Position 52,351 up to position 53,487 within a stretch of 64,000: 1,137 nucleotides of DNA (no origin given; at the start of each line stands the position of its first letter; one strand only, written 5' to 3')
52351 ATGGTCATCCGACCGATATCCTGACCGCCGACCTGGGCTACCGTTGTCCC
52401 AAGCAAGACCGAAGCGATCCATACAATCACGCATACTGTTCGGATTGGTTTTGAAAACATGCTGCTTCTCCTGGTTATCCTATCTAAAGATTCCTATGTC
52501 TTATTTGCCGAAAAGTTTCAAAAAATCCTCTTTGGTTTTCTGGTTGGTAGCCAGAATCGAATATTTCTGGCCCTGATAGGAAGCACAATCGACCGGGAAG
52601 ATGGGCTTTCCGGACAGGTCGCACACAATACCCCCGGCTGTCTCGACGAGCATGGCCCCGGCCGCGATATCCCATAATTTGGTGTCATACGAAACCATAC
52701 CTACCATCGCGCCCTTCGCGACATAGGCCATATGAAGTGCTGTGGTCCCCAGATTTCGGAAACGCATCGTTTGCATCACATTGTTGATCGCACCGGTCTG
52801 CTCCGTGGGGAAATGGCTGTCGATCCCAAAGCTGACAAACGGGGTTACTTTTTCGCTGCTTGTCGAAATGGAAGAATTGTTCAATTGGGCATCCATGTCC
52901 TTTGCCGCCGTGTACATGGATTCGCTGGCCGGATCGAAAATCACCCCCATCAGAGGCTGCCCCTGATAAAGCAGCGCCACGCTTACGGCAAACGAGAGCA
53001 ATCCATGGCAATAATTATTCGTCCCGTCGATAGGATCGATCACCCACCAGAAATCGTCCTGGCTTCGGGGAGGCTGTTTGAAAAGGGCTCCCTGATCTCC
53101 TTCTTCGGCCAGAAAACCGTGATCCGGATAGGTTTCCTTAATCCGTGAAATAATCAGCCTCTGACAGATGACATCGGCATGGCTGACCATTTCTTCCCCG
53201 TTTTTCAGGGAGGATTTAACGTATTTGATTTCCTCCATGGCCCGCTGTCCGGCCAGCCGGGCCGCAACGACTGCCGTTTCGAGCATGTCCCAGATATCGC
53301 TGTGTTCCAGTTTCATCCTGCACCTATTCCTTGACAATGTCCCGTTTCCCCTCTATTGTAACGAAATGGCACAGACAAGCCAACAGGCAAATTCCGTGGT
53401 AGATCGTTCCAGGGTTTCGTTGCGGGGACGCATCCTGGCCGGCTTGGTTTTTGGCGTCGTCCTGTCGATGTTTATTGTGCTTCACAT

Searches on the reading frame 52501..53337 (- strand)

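Call 8: search_protein_families(library=pfam, proteins=[window:52501-53337:-])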
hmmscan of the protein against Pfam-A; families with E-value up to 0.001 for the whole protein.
window:52501-53337:- (278 aa): 1 family
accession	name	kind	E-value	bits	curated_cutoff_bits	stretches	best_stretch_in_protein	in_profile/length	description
PF00459.30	Inositol_P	-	1.1e-50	173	27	1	18-272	5-262/271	Inositol monophosphatase family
